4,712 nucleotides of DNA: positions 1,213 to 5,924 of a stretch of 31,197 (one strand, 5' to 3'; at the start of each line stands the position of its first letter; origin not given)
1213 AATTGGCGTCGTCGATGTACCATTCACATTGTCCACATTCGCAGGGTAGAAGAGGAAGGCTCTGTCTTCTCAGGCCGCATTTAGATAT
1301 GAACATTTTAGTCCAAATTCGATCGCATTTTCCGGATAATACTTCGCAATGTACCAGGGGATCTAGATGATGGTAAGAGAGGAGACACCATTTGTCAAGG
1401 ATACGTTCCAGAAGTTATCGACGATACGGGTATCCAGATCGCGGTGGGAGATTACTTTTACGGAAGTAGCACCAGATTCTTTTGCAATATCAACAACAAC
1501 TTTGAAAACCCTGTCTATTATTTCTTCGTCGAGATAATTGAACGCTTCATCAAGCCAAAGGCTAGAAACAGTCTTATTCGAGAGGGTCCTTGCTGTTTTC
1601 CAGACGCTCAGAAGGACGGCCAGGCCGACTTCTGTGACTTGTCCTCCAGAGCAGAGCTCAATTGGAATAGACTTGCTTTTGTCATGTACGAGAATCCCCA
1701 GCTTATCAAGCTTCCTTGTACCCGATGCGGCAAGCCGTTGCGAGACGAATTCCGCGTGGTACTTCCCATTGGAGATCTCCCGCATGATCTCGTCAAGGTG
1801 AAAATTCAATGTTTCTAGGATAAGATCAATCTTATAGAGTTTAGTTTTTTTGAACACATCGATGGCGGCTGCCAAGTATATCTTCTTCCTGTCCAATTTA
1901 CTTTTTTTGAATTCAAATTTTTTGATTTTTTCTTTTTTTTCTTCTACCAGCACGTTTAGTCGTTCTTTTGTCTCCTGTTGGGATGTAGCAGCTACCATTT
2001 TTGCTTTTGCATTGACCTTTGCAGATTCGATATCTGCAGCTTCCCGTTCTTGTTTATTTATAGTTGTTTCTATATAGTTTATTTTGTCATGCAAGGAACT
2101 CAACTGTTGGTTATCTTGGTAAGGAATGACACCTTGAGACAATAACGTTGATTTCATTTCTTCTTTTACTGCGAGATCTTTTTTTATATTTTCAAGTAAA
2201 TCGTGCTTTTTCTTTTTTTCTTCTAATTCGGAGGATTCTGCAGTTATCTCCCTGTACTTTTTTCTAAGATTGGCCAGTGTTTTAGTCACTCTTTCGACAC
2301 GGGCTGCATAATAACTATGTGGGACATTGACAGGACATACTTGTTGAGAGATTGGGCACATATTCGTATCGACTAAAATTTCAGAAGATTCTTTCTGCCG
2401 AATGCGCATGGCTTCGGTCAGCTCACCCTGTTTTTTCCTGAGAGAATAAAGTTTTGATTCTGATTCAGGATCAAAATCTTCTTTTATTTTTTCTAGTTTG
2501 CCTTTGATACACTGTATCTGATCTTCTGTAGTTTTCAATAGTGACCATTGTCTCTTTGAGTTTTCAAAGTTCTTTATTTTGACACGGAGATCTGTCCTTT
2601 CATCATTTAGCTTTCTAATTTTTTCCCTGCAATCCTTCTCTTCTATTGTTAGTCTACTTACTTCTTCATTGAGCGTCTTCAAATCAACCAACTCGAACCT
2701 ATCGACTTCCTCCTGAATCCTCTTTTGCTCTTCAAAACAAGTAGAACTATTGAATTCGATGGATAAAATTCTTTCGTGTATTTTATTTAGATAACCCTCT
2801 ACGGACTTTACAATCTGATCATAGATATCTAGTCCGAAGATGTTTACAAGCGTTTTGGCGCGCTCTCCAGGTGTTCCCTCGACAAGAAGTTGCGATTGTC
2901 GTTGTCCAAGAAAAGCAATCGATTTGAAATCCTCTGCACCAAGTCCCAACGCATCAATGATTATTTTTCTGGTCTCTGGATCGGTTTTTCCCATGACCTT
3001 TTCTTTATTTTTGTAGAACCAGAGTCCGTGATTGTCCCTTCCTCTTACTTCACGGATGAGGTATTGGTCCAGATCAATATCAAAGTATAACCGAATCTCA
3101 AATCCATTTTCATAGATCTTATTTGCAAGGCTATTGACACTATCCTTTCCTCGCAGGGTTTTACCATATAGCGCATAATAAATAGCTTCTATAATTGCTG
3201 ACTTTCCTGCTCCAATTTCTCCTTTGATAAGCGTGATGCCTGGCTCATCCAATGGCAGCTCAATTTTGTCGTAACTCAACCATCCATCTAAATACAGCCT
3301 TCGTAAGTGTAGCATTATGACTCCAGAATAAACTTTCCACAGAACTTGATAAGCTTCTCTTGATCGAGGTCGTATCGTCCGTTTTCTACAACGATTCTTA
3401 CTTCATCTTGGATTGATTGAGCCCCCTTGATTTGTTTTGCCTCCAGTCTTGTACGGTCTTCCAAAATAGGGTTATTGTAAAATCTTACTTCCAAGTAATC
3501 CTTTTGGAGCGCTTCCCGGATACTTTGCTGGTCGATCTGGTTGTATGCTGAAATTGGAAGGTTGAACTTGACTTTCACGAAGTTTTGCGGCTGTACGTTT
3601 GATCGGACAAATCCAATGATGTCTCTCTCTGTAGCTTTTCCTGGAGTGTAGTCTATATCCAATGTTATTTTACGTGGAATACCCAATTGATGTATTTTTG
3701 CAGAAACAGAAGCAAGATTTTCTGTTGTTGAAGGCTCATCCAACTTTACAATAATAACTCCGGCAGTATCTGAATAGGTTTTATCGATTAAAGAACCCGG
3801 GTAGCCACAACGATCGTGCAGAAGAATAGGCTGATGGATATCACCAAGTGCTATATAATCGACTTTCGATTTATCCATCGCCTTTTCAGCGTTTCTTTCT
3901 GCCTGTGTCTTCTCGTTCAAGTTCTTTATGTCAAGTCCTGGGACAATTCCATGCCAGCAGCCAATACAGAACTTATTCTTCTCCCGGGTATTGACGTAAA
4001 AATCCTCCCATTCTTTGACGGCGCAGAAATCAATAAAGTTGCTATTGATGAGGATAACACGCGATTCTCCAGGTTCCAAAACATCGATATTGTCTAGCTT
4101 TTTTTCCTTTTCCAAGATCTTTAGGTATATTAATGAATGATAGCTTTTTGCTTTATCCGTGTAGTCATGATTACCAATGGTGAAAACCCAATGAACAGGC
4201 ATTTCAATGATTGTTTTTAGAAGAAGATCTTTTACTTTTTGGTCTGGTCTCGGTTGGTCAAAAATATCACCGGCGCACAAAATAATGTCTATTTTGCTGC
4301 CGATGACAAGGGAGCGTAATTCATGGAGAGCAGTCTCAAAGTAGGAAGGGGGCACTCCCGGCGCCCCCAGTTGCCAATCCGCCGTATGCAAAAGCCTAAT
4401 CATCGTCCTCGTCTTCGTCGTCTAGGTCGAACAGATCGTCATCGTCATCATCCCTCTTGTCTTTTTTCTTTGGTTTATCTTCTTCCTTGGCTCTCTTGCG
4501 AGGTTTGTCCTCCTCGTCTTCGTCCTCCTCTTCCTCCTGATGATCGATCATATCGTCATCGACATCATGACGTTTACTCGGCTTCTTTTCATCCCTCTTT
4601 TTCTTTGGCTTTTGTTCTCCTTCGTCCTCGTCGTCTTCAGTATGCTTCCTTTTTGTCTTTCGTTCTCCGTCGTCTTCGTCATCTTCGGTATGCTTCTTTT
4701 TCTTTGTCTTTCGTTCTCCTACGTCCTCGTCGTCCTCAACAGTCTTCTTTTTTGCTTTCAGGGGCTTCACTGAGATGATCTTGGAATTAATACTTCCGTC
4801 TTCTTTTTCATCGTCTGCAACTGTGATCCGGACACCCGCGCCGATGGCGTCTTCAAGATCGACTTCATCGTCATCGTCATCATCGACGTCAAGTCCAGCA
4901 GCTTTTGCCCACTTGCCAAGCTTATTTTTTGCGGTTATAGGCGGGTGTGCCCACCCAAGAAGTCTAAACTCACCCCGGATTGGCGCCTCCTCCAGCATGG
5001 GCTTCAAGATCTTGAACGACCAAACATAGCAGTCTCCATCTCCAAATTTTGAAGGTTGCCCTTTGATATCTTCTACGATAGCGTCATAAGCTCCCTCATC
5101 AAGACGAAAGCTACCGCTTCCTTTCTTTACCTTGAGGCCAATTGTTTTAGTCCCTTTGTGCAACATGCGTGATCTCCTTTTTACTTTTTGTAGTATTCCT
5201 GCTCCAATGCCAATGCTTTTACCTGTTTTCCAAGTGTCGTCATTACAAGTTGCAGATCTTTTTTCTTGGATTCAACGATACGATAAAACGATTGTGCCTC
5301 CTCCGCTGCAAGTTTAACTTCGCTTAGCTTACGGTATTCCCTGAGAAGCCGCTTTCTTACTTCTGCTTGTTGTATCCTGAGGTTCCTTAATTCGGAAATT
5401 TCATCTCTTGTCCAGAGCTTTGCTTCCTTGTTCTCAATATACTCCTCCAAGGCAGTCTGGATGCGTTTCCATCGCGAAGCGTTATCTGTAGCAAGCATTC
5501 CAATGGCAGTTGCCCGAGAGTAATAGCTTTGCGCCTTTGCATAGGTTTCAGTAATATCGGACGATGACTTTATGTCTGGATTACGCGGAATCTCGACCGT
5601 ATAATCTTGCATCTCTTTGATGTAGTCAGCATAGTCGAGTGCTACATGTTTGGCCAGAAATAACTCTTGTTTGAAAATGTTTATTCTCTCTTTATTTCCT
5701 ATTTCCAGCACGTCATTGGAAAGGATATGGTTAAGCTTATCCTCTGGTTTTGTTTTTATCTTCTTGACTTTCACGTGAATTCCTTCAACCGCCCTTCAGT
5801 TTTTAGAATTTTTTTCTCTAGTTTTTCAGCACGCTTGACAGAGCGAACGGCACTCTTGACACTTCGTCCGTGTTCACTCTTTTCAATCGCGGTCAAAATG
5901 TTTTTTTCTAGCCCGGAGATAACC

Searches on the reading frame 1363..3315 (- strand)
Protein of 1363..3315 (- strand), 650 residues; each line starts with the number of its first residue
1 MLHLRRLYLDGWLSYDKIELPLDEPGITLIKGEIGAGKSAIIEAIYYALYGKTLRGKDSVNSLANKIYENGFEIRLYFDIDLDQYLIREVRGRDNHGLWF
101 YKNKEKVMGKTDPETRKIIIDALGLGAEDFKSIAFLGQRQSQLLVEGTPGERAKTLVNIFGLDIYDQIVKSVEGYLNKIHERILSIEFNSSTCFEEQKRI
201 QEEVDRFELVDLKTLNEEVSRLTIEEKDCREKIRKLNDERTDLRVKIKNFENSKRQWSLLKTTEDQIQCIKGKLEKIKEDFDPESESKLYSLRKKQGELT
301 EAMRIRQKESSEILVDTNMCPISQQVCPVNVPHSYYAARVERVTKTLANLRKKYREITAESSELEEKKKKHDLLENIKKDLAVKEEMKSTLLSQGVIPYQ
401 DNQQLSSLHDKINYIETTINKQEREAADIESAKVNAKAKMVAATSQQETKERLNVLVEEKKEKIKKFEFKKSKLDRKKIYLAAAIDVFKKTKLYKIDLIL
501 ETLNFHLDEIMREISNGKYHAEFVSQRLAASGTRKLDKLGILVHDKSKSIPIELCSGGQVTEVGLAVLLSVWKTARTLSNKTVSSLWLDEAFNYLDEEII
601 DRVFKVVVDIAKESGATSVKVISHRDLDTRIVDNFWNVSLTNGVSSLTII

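Call 6: search_protein_families(library=pfam, proteins=[window:1363-3315:-], max_evalue=0.01)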
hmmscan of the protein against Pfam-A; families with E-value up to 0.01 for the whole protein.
window:1363-3315:- (650 aa): 4 families
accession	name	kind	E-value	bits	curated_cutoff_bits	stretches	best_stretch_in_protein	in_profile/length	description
PF02463.25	SMC_N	-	3e-10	40.4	40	2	4-58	2-60/220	RecF/RecN/SMC N terminal domain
PF13476.12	AAA_23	-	2.5e-09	38.5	27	1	6-277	1-196/201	AAA domain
PF13555.12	AAA_29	-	5.5e-08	32.9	27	1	4-57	1-51/61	P-loop containing region of AAA domain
PF13558.12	SbcC_Walker_B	-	2.2e-05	25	27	1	555-607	33-88/90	SbcC/RAD50-like, Walker B motif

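Call 50: find_homologous_proteins(query=window:1363-3315:-, max_evalue=1e-20)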
Query window:1363-3315:- (650 aa): 26 proteins with E <= 1e-20 among 8000 candidates.
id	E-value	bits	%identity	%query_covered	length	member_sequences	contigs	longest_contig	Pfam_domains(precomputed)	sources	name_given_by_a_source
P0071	1.5e-176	607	48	100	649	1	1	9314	PF13476.13,PF13555.13,PF02463.26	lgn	-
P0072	3.1e-137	477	41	100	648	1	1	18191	PF13476.13,PF13555.13,PF02463.26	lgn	-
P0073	6.1e-137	476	41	100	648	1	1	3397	PF13476.13,PF02463.26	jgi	-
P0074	2.4e-136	474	42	100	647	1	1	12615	PF13476.13,PF13558.13,PF13555.13,PF02463.26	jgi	jgi:DNA repair exonuclease SbcCD ATPase subunit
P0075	5.5e-136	473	39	100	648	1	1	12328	PF13476.13,PF13555.13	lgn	-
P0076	6.0e-135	469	41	100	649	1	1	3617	PF13476.13,PF13555.13,PF02463.26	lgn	-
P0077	6.6e-134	466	39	100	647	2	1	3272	PF13476.13,PF13555.13,PF02463.26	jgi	jgi:DNA repair exonuclease SbcCD ATPase subunit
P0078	5.7e-132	460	40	100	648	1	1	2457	PF13476.13,PF13555.13,PF02463.26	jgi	jgi:DNA repair exonuclease SbcCD ATPase subunit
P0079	1.3e-131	458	40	99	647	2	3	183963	PF13175.13,PF13476.13,PF13555.13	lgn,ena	-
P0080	1.3e-131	458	40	99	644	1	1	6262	PF13476.13,PF13555.13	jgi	jgi:DNA repair exonuclease SbcCD ATPase subunit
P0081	1.6e-131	458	40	100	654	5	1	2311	PF13476.13,PF13555.13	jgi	-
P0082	1.8e-130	455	41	100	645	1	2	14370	PF13476.13,PF13555.13,PF02463.26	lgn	-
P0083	8.2e-130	452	41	100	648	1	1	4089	PF13476.13,PF13555.13,PF02463.26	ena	-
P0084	9.0e-130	452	39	100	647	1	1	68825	PF13476.13,PF13555.13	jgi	-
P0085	4.5e-127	443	59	28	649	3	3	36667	PF13476.13,PF13555.13,PF02463.26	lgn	-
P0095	5.1e-99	351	34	100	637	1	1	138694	PF13476.13,PF13555.13,PF02463.26,PF20720.4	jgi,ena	-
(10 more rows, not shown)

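Call 51: find_encoding_contigs(protein=P0079, flank=10000, max_places=1)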
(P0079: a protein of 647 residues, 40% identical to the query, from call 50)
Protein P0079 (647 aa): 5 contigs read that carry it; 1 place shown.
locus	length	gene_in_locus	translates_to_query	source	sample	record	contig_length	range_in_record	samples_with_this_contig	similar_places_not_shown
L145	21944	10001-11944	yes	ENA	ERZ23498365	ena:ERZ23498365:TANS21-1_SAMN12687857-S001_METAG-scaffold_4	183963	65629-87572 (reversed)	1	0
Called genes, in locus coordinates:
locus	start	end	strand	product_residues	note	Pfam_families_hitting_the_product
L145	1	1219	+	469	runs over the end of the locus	PF03796:DnaB_C, PF06745:ATPase (weak)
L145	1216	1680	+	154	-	PF01807:Zn_ribbon_DnaG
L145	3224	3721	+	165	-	-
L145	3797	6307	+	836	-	PF03167:UDG, PF01612:DNA_pol_A_exo1, PF00476:DNA_pol_A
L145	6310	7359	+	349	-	PF00154:RecA_N, PF06745:ATPase, PF08423:Rad51, PF01637:ATPase_2 (weak), PF21096:RecA_C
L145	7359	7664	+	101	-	-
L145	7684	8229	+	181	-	-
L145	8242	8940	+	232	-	-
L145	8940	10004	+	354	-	PF00149:Metallophos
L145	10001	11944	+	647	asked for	PF13175:AAA_15 (weak), PF13476:AAA_23, PF13555:AAA_29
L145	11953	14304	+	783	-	PF00317:Ribonuc_red_lgN, PF02867:Ribonuc_red_lgC, PF12637:TSCPD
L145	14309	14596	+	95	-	-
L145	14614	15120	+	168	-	-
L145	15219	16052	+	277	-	-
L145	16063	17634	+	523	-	-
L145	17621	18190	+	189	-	-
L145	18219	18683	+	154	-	-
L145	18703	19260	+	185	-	-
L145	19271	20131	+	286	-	-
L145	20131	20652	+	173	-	-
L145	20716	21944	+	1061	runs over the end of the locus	PF18905:DUF5661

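Call 52: find_encoding_contigs(protein=P0095, flank=10000, max_places=1)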
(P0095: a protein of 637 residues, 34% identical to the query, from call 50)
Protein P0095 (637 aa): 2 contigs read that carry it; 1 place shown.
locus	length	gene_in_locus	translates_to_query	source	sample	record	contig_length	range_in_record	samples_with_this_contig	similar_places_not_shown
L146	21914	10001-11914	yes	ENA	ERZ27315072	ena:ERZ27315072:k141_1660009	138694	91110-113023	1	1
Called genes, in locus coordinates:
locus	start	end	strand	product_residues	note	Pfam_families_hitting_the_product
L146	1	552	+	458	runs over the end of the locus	PF13481:AAA_25 (faint), PF03796:DnaB_C, PF06745:ATPase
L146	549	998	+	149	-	PF01807:Zn_ribbon_DnaG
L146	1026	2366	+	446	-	-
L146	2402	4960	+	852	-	PF03167:UDG, PF01612:DNA_pol_A_exo1, PF00476:DNA_pol_A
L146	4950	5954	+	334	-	PF00154:RecA_N, PF08423:Rad51, PF06745:ATPase, PF21096:RecA_C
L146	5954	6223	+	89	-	-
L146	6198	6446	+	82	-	-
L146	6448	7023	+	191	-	-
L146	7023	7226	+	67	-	-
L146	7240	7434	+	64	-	-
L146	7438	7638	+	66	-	-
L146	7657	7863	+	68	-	-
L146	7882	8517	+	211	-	PF05037:DUF669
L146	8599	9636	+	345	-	PF00149:Metallophos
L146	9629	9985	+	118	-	-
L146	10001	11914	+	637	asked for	PF02463:SMC_N, PF13476:AAA_23, PF13555:AAA_29 (weak), PF20720:nSTAND3 (weak)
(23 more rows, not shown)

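Call 53: search_protein_families(library=phrogs, proteins=[L145:14309-14596:+, L145:14614-15120:+, L145:15219-16052:+, L145:16063-17634:+, L145:17621-18190:+, L145:18219-18683:+, L145:18703-19260:+, L145:19271-20131:+, L145:20131-20652:+, L145:20716-21942:+], max_evalue=0.01)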
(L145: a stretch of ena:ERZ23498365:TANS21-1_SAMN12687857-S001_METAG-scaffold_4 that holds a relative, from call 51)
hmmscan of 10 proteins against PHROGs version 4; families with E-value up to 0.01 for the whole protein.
L145:14309-14596:+ (95 aa): 0 families

L145:14614-15120:+ (168 aa): 0 families

L145:15219-16052:+ (277 aa): 0 families

L145:16063-17634:+ (523 aa): 1 family
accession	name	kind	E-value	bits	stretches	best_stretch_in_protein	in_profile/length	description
phrog_3684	-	unknown function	0.00014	22.9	1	24-59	149-184/262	-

L145:17621-18190:+ (189 aa): 0 families

L145:18219-18683:+ (154 aa): 0 families

L145:18703-19260:+ (185 aa): 0 families

L145:19271-20131:+ (286 aa): 1 family
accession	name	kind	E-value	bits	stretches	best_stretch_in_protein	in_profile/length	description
phrog_30490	-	unknown function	0.0061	17.8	1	106-172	15-82/97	-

L145:20131-20652:+ (173 aa): 1 family
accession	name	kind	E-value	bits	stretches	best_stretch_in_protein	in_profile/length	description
phrog_1722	-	tail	0.00077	19.7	1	111-165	182-236/410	tail protein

L145:20716-21942:+ (409 aa): 3 families
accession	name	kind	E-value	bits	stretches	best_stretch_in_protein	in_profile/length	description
phrog_36119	-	unknown function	0.0012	19.3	1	20-91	25-93/247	-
phrog_1271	-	DNA, RNA and nucleotide metabolism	0.0057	17.1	1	347-383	151-190/361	HNH endonuclease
phrog_1568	-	DNA, RNA and nucleotide metabolism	0.0088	16.7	0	348-383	138-173/264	DNA binding protein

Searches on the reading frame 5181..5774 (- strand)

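Call 6: search_protein_families(library=pfam, proteins=[window:5181-5774:-], max_evalue=0.01)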
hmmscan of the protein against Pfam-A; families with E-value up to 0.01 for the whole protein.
window:5181-5774:- (197 aa): 1 family
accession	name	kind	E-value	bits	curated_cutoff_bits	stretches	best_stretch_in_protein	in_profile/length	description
PF16652.11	PH_13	-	0.0082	16.5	27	0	6-119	31-142/155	Pleckstrin homology domain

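Call 15: search_protein_families(library=phrogs, proteins=[window:5181-5774:-], max_evalue=0.001)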
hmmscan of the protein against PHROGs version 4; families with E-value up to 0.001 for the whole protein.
window:5181-5774:- (197 aa): 0 families
